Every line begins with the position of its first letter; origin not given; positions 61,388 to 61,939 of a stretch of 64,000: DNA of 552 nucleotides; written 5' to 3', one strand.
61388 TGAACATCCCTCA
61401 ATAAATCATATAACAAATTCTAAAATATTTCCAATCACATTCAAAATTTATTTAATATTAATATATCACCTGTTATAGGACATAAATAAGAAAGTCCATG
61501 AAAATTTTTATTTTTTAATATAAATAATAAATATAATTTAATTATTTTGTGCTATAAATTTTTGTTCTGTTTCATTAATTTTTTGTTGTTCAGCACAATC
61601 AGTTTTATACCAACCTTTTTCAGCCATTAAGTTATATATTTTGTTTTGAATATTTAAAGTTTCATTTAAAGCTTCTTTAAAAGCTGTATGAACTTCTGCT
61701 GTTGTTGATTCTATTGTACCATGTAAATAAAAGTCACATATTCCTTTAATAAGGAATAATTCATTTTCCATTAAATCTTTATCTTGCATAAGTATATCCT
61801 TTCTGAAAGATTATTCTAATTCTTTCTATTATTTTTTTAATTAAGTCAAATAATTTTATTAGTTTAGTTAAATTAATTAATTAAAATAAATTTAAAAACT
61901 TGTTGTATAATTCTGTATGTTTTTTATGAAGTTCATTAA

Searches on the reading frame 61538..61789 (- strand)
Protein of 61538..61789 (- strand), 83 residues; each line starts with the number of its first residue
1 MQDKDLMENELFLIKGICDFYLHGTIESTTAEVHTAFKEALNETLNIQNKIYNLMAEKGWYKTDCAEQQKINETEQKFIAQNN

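Call 73: find_homologous_proteins(query=window:61538-61789:-, max_evalue=0.00001)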
Query window:61538-61789:- (83 aa): 1311 proteins with E <= 0.00001 among 1311 candidates; the best 120 are listed.
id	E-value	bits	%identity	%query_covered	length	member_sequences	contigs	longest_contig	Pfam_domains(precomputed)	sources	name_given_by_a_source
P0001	3.2e-48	178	99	100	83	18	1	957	PF07875.19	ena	-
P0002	2.9e-40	153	84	100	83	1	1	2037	PF07875.19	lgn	-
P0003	3.4e-40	153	88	98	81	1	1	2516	PF07875.19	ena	-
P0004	1.0e-39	151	84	99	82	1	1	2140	PF07875.19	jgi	-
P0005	1.1e-39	151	83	100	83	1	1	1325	PF07875.19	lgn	-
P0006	7.6e-39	149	83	100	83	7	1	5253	PF07875.19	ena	-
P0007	1.6e-38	148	83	100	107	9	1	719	PF07875.19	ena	-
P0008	3.2e-38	147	83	94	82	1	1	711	PF07875.19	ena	-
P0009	4.1e-38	146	79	99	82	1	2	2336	PF07875.19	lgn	-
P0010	5.2e-38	146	82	99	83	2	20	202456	PF07875.19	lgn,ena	-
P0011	1.3e-37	145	81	100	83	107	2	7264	PF07875.19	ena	-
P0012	1.4e-37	144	81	100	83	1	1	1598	PF07875.19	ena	-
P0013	1.5e-37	144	85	94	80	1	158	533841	PF07875.19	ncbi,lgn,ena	-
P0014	1.8e-37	144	82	99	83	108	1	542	PF07875.19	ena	-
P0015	1.9e-37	144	79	99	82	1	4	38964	PF07875.19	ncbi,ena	-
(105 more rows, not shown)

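Call 74: find_encoding_contigs(protein=P0013, flank=2200, max_places=3)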
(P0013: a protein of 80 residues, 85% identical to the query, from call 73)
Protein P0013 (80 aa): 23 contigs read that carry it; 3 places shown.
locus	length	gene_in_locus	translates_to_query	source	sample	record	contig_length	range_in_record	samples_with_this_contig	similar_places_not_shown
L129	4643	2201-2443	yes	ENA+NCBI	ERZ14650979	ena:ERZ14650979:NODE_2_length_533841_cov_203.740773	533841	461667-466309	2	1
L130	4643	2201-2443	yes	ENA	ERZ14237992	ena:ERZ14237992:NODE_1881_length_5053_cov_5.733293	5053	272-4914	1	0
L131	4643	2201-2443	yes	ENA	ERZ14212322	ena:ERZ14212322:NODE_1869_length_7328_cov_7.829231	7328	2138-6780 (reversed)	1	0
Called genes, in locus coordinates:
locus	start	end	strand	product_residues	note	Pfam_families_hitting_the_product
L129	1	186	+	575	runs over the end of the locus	PF13439:Glyco_transf_4 (faint), PF00534:Glycos_transf_1, PF20706:GT4-conflict, PF13692:Glyco_trans_1_4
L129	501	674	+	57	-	-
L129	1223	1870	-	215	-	-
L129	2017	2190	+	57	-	-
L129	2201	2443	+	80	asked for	PF07875:Coat_F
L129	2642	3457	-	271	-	PF00849:PseudoU_synth_2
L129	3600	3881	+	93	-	PF00166:Cpn10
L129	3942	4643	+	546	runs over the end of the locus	PF00118:Cpn60_TCP1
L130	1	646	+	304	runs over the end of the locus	?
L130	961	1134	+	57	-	-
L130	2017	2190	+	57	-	-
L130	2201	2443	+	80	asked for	PF07875:Coat_F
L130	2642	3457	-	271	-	PF00849:PseudoU_synth_2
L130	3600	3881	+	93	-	PF00166:Cpn10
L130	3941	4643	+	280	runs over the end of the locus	?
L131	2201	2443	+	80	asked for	PF07875:Coat_F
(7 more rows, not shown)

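Call 75: find_encoding_contigs(protein=P0010, flank=2200, max_places=3)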
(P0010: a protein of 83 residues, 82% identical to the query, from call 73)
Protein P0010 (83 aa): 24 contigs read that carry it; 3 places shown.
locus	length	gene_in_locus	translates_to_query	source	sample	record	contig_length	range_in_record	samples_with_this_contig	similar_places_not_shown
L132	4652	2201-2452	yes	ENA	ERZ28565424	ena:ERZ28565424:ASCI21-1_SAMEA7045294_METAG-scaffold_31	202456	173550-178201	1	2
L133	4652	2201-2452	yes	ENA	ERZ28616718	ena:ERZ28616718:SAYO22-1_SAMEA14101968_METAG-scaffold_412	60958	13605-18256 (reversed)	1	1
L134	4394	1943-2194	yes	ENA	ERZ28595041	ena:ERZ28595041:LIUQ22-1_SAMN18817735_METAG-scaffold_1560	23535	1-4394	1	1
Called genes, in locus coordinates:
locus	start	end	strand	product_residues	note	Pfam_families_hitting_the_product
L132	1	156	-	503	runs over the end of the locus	-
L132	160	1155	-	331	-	PF09983:JetD_C, PF09664:DUF2399 (weak)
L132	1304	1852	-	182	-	PF16403:Bact_surface_Ig-like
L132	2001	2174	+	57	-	-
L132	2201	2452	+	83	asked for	PF07875:Coat_F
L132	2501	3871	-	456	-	PF07498:Rho_N (weak), PF07497:Rho_RNA_bind, PF00006:ATP-synt_ab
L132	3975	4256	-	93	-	PF04977:DivIC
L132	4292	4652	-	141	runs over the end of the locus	PF09578:Spore_YabQ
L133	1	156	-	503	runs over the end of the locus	-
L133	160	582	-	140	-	PF09983:JetD_C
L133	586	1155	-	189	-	-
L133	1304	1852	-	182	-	PF16403:Bact_surface_Ig-like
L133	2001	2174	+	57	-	-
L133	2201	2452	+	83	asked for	PF07875:Coat_F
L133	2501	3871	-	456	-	PF07498:Rho_N (weak), PF07497:Rho_RNA_bind, PF00006:ATP-synt_ab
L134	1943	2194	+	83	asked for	PF07875:Coat_F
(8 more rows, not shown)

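Call 76: find_encoding_contigs(protein=P0003, flank=2200, max_places=3)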
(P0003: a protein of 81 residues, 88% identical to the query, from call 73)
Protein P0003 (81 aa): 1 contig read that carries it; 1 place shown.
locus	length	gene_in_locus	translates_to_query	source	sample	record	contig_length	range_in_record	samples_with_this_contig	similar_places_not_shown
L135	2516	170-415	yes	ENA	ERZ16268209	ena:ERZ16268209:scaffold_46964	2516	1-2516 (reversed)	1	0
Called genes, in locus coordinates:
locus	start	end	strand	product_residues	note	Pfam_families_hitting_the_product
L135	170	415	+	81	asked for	PF07875:Coat_F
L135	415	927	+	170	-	PF00534:Glycos_transf_1 (weak), PF13692:Glyco_trans_1_4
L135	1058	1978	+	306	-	PF04464:Glyphos_transf (faint)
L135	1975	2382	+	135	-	PF01467:CTP_transf_like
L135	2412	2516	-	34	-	?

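Call 79: find_encoding_contigs(protein=P0002, flank=1500, max_places=3)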
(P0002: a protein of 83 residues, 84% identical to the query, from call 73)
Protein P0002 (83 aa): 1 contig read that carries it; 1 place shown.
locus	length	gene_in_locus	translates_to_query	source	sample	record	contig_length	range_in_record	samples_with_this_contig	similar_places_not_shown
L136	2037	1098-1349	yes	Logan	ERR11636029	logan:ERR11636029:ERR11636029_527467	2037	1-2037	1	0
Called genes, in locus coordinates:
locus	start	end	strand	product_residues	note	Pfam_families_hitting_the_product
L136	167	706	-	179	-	PF16403:Bact_surface_Ig-like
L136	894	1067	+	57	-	-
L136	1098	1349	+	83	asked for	PF07875:Coat_F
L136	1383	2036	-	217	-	?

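Call 80: find_encoding_contigs(protein=P0006, flank=1500, max_places=3)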
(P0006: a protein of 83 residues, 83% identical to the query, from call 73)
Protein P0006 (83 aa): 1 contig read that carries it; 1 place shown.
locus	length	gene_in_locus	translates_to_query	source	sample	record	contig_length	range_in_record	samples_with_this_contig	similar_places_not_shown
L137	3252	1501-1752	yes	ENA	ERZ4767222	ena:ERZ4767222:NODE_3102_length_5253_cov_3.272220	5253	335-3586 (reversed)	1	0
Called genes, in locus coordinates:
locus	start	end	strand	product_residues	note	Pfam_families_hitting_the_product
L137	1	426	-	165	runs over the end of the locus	PF01797:Y1_Tnp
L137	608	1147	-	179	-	PF00210:Ferritin (weak), PF02915:Rubrerythrin, PF23458:DUF7130 (weak), PF21349:RUBY_RBDX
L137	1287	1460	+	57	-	-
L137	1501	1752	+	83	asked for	PF07875:Coat_F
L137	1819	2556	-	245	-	PF00006:ATP-synt_ab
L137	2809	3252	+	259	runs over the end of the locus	?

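Call 81: find_encoding_contigs(protein=P0011, flank=1500, max_places=3)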
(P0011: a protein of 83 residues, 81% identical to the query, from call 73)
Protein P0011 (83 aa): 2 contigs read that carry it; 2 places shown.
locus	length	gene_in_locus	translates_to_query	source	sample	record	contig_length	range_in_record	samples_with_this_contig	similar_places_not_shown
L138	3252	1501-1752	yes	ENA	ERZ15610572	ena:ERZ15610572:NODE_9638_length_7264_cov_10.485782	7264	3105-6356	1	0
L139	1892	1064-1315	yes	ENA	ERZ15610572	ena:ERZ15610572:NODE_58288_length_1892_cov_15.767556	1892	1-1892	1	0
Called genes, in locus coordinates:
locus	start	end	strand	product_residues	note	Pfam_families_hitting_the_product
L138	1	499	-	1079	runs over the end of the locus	PF00404:Dockerin_1, PF02012:BNR (faint), PF15902:Sortilin-Vps10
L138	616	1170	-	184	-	PF16403:Bact_surface_Ig-like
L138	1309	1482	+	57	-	-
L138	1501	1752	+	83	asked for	PF07875:Coat_F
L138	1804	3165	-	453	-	PF07498:Rho_N, PF07497:Rho_RNA_bind, PF00006:ATP-synt_ab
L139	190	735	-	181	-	PF16403:Bact_surface_Ig-like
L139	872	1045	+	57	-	-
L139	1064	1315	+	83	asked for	PF07875:Coat_F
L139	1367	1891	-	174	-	?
